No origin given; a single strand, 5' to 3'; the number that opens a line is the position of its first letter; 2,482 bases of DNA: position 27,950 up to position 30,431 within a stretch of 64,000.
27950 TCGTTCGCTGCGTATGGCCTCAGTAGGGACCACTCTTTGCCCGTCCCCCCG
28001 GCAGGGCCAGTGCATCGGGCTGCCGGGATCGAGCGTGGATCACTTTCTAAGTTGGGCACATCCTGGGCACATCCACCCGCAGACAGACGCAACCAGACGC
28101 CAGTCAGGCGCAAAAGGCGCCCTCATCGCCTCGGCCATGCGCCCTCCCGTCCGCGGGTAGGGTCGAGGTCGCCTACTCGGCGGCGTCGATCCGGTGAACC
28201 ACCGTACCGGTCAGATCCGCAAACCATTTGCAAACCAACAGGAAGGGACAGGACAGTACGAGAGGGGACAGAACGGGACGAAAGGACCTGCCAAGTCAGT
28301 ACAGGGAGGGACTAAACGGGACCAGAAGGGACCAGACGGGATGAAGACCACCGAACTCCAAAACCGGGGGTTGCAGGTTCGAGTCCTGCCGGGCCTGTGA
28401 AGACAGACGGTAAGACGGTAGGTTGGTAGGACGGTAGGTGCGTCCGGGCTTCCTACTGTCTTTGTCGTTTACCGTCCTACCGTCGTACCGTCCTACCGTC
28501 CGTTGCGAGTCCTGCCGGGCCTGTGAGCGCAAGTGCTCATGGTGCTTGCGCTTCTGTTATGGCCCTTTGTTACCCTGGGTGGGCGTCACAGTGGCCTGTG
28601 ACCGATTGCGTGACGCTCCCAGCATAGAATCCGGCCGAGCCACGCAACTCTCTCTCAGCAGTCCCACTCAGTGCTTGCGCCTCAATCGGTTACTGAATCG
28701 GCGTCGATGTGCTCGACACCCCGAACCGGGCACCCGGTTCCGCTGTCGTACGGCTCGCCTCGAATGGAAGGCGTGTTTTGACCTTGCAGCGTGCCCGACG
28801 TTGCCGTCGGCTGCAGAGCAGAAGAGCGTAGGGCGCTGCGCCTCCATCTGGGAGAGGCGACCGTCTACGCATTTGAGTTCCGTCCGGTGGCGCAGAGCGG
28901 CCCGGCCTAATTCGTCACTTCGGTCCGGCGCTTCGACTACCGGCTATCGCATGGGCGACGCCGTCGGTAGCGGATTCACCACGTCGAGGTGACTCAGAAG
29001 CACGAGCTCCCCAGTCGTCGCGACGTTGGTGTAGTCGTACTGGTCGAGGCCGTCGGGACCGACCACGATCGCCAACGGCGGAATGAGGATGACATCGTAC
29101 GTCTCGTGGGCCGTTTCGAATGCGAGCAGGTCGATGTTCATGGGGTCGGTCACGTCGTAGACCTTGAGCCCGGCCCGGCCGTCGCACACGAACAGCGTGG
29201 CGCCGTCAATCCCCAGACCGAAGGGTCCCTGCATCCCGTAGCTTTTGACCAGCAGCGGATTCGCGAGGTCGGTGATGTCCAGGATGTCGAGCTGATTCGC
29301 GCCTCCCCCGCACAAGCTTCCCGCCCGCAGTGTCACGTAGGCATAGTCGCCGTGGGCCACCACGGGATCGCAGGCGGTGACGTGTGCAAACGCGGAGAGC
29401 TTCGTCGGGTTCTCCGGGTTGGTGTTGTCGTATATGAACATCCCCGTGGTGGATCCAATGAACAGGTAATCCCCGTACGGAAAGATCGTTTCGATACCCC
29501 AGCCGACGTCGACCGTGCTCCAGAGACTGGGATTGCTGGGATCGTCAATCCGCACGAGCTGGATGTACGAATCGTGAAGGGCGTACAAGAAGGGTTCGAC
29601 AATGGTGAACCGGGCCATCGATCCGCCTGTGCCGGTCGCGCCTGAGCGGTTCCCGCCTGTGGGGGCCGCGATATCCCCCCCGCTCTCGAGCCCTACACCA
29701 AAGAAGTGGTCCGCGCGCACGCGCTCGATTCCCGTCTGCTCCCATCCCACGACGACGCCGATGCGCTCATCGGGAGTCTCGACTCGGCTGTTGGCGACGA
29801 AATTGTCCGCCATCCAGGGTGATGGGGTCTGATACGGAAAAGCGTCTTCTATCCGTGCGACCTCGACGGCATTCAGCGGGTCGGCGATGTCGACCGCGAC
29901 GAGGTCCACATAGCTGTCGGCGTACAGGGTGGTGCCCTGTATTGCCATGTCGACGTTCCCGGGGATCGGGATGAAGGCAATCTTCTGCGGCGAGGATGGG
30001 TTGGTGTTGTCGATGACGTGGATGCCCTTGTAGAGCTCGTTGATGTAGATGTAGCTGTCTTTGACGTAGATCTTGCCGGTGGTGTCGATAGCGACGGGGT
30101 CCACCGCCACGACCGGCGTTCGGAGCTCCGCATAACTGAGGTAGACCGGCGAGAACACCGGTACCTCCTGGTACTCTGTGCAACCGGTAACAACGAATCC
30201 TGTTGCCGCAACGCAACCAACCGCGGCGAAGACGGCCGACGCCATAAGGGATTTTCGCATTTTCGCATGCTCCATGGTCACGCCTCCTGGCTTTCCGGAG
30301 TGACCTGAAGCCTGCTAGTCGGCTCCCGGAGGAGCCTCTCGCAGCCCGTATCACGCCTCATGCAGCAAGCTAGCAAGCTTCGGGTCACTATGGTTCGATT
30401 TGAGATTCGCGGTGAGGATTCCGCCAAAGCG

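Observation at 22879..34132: Serial same-orientation duplicates of the tRNA-Trp 3' portion without any integrase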

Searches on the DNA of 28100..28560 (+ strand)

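Call 93: search_dna_similar(query=window:28100-28560:+, collection=phages, mode=distant, max_rows=8, max_evalue=0.001)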
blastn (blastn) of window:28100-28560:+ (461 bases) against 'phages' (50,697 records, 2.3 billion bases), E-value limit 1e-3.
Records with a match: 400; places in all: 400; records where one place covers at least 80% of the query: 0.
Best place of each record, by identity: 90-95% 3; 80-90% 397.
By first word of the organism name: Mycobacterium 290; Rhodococcus 45; Gordonia 20; Corynebacterium 18; Streptomyces 11; Caulobacter 5; Bacteriophage 2; Bertelyvirus 2; Arthrobacter 2; Mycolicibacterium 1; and 4 more.
By host as written in the record: Mycobacterium smegmatis mc2 155 201; Mycobacterium smegmatis mc#155 51; Rhodococcus erythropolis RIA 643 37; Gordonia terrae 3612 19; Mycobacterium smegmatis mc2155 16; Corynebacterium vitaeruminis NCIB 9291 10; - 9; Corynebacterium xerosis 8; and 27 more.
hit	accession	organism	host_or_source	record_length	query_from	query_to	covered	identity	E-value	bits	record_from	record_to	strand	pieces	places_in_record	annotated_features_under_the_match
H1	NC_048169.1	Gordonia phage BrutonGaster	Gordonia terrae 3612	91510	244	300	12%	84.2%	5e-7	61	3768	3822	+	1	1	12: tRNA-Trp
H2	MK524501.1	Gordonia phage BrutonGaster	Gordonia terrae 3612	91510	244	300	12%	84.2%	5e-7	61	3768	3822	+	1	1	12: tRNA-Trp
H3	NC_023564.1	Mycobacterium phage EagleEye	Mycobacterium smegmatis mc2 155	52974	246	305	13%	80.0%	3e-4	53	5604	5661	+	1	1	9: tRNA-Trp | 10: tRNA-Tyr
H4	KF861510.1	Mycobacterium phage EagleEye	Mycobacterium smegmatis mc2 155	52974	246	305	13%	80.0%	3e-4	53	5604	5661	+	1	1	9: tRNA-Trp | 10: tRNA-Tyr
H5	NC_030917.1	Gordonia phage OneUp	Gordonia terrae 3612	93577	244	300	12%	82.5%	3e-4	53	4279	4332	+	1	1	15: tRNA-Trp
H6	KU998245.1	Gordonia phage OneUp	Gordonia terrae 3612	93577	244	300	12%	82.5%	3e-4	53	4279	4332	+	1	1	15: tRNA-Trp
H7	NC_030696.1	Gordonia phage Smoothie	Gordonia terrae 3612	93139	246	301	12%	82.1%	6e-6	57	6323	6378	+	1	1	22: tRNA-Trp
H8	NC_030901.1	Gordonia phage ClubL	Gordonia terrae 3612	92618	246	301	12%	82.1%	6e-6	57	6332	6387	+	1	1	22: tRNA-Trp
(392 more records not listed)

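Call 94: search_dna_similar(query=window:28100-28560:+, collection=plasmids, mode=distant, max_rows=8, max_evalue=0.001)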
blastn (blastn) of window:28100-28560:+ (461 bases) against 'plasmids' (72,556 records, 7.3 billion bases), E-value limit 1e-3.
Records with a match: 16; places in all: 17; records where one place covers at least 80% of the query: 0.
Best place of each record, by identity: 95-99% 4; 90-95% 2; 80-90% 10.
By first word of the organism name: Bacillus 4; Curtobacterium 3; Miltoncostaea 1; Aeromonas 1; Tsukamurella 1; Nocardia 1; Kosakonia 1; Streptomyces 1; Microvirga 1; Shewanella 1; and 1 more.
By predicted mobility (MOB-suite, as given by PLSDB): non-mobilizable 15; mobilizable 1.
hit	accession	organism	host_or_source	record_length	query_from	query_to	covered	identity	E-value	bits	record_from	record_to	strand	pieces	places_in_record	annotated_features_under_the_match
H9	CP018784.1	Curtobacterium pusillum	Zea mays,cell culture,root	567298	244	298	12%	81.8%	7e-5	55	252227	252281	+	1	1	record has no annotation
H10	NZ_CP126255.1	Curtobacterium sp. MCSS17_016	-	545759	244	298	12%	81.8%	7e-5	55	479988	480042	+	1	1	none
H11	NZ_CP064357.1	Miltoncostaea oceani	pure culture,marine sediment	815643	246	298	11%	83.0%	7e-5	56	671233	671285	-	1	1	none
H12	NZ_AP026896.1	Aeromonas caviae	Microbe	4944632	246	298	11%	83.0%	7e-5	56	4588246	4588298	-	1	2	none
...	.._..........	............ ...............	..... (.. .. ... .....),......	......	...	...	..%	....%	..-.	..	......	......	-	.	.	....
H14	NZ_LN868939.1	Nocardia farcinica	not known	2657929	246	298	11%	81.1%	8e-4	52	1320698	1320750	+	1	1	none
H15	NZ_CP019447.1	Kosakonia cowanii JCM 10956 = DSM 18146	-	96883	246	298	11%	81.1%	8e-4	52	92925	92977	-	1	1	none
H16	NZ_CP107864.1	Streptomyces europaeiscabiei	-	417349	246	298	11%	81.1%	8e-4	52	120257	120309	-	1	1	none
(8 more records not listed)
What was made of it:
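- Tried and rejected: BLAST of unit 1 matched only tRNA-Trp genes over the tRNA-like 55 nt. The leader and the hairpin matched nothing (calls 93, 94).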

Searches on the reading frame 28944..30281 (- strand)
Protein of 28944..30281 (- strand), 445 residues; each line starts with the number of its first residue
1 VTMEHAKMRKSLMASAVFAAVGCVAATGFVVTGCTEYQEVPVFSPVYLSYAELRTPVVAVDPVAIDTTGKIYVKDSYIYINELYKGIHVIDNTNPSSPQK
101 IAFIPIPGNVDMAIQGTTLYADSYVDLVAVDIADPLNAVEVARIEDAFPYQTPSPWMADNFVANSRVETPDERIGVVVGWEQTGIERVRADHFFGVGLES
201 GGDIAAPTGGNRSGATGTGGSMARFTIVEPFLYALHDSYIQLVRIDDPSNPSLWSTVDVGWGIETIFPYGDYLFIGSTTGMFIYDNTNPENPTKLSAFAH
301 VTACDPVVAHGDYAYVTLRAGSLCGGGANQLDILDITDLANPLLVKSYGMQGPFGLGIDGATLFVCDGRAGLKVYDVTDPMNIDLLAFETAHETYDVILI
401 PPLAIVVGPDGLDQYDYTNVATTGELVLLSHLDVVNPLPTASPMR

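Call 12: search_protein_families(library=pfam, proteins=[window:28944-30281:-], max_evalue=0.01)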
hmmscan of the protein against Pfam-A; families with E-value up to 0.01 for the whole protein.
window:28944-30281:- (445 aa): 1 family
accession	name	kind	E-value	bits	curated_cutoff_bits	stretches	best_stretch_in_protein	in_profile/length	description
PF08309.17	LVIVD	-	2.1e-10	40.2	20.2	1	307-348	7-40/42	LVIVD repeat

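Call 44: find_encoding_contigs(protein=window:28944-30281:-, flank=10000, max_places=10)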
Protein window:28944-30281:- (445 aa): no gene with exactly this product is on record in the collection.
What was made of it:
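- Tried and rejected: The look-up with my LVIVD start codon found nothing (call 44).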

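Call 53: find_homologous_proteins(query=window:28944-30281:-, max_evalue=1e-40)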
Query window:28944-30281:- (445 aa): 4728 proteins with E <= 1e-40 among 8000 candidates; the best 120 are listed.
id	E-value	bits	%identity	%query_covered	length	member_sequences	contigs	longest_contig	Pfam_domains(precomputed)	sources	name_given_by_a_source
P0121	5.6e-274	927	92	100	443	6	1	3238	PF08309.18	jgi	jgi:hypothetical protein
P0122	5.9e-255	865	86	100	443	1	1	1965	PF08309.18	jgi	-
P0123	1.9e-251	853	87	98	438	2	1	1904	PF08309.18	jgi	jgi:hypothetical protein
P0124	4.8e-251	852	84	100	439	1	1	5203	PF08309.18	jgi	-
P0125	5.4e-251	852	87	100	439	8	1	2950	PF08309.18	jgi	jgi:hypothetical protein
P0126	1.4e-250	850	86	98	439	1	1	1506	PF08309.18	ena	-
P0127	2.7e-250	849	86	98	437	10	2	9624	PF08309.18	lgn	-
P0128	1.6e-249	847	85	98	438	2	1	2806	PF08309.18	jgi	-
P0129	2.8e-248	843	85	99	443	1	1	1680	PF08309.18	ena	-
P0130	2.5e-247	840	87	98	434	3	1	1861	PF08309.18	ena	-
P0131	3.5e-246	836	84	100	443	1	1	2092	PF08309.18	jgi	-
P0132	9.1e-246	834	85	98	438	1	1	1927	PF08309.18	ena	-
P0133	2.3e-245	833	86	98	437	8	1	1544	PF08309.18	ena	-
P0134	3.0e-245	833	84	98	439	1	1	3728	PF08309.18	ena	-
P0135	3.1e-243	826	83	100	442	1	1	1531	PF08309.18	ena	-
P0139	2.1e-240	817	84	100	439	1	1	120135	PF08309.18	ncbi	-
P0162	3.4e-227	773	79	98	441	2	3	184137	PF08309.18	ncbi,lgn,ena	-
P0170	1.5e-210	718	76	96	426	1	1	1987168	PF08309.18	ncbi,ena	-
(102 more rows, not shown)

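Call 54: find_encoding_contigs(protein=P0139, flank=10000, max_places=1)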
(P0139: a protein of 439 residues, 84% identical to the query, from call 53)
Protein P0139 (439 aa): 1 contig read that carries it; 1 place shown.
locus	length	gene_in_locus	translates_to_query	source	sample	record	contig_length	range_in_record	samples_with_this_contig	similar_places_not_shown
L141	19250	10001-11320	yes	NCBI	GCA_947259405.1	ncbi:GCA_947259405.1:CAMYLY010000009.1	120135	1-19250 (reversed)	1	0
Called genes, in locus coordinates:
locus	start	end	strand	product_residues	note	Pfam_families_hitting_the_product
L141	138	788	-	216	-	PF01209:Ubie_methyltran (weak), PF13489:Methyltransf_23 (weak), PF05175:MTS (weak), PF13847:Methyltransf_31, PF08241:Methyltransf_11, PF08242:Methyltransf_12, PF13649:Methyltransf_25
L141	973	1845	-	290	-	PF13650:Asp_protease_2 (faint)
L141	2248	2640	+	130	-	PF01814:Hemerythrin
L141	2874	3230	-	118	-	PF07237:DUF1428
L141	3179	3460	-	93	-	-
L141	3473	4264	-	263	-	-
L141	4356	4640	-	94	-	-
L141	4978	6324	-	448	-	PF01979:Amidohydro_1, PF07969:Amidohydro_3 (weak)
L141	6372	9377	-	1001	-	PF07969:Amidohydro_3, PF01979:Amidohydro_1, PF07969:Amidohydro_3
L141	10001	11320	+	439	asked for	PF08309:LVIVD (faint)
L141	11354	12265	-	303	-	PF03781:FGE-sulfatase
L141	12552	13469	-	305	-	-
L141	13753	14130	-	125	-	-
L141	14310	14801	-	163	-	PF14534:DUF4440 (weak)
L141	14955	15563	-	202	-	PF00561:Abhydrolase_1, PF00975:Thioesterase (weak), PF12146:Hydrolase_4, PF12697:Abhydrolase_6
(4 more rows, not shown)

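Call 55: find_encoding_contigs(protein=P0162, flank=10000, max_places=2)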
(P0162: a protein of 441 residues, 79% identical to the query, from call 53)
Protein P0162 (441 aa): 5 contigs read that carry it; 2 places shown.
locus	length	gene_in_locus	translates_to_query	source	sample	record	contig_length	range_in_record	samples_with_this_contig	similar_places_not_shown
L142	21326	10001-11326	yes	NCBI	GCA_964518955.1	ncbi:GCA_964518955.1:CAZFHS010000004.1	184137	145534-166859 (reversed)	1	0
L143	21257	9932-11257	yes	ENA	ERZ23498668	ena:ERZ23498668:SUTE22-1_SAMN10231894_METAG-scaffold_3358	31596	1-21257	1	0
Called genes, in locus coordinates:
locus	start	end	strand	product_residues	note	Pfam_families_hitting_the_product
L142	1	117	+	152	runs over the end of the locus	PF09537:DUF2383 (faint), PF02915:Rubrerythrin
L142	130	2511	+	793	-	PF00246:Peptidase_M14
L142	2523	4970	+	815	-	PF04879:Molybdop_Fe4S4, PF00384:Molybdopterin, PF01568:Molydop_binding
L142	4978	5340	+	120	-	-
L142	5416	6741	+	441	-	PF01546:Peptidase_M20, PF07687:M20_dimer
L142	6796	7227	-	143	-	PF01135:PCMT (weak), PF13489:Methyltransf_23 (weak), PF08003:Methyltransf_9 (weak), PF13847:Methyltransf_31, PF08241:Methyltransf_11, PF08242:Methyltransf_12, PF13649:Methyltransf_25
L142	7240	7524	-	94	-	-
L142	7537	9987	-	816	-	PF19313:DUF5916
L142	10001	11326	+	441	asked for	PF08309:LVIVD (faint)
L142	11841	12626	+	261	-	-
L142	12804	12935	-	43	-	-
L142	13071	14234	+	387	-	PF13784:Fic_N, PF02661:Fic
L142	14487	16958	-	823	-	PF02129:Peptidase_S15 (faint), PF00326:Peptidase_S9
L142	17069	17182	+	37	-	-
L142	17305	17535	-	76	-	PF21748:UPF0150 (weak), PF15919:HicB_lk_antitox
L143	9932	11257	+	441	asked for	PF08309:LVIVD (faint)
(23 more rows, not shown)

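Call 56: find_encoding_contigs(protein=P0170, flank=10000, max_places=1)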
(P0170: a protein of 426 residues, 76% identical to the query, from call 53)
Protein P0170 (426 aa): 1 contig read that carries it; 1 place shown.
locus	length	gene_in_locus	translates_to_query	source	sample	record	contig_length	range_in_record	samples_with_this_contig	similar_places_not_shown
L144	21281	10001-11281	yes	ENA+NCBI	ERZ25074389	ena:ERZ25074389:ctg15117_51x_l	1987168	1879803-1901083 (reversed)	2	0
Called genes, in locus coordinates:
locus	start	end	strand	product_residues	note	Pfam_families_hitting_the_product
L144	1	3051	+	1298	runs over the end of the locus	PF07494:Reg_prop (faint), PF08447:PAS_3 (faint), PF00989:PAS (weak), PF08448:PAS_4, PF13426:PAS_9 (weak), PF00512:HisKA, PF02518:HATPase_c, PF00072:Response_reg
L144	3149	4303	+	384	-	PF01436:NHL (faint)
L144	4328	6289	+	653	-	PF22614:Slo-like_RCK (faint), PF06241:Castor_Poll_mid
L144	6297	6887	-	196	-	PF04264:YceI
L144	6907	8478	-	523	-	PF21419:RoxA-like_Cyt-c (weak)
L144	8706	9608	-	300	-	PF10099:RskA_C (faint)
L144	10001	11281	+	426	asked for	PF08309:LVIVD (faint)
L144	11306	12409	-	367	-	PF01436:NHL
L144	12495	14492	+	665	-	PF01011:PQQ, PF13360:PQQ_2 (faint)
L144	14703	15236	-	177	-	PF13442:Cytochrome_CBB3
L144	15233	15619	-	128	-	-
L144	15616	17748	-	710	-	-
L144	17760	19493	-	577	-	PF03264:Cytochrom_NNT (weak), PF02085:Cytochrom_CIII (faint), PF14537:Cytochrom_c3_2 (faint), PF22113:Mtrc-MtrF_II-IV_dom (faint), PF14522:Cytochrome_C7 (faint)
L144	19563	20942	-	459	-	PF14522:Cytochrome_C7 (faint), PF22113:Mtrc-MtrF_II-IV_dom (faint), PF14537:Cytochrom_c3_2 (faint), PF09699:Paired_CXXCH_1 (weak)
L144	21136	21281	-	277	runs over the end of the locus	PF00753:Lactamase_B, PF12706:Lactamase_B_2 (weak)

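Call 89: find_encoding_contigs(protein=P0121, flank=10000, max_places=10)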
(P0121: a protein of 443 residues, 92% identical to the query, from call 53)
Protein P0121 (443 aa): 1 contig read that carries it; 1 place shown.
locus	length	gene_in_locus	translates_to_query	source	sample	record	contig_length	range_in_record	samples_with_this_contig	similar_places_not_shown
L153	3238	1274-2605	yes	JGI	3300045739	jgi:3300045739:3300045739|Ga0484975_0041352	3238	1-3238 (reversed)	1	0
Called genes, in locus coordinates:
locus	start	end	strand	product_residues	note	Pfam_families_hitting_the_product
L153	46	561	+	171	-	PF04978:MST (weak), PF12867:DinB_2, PF18291:HU-HIG (faint)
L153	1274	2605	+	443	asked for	PF08309:LVIVD (faint)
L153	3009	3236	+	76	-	?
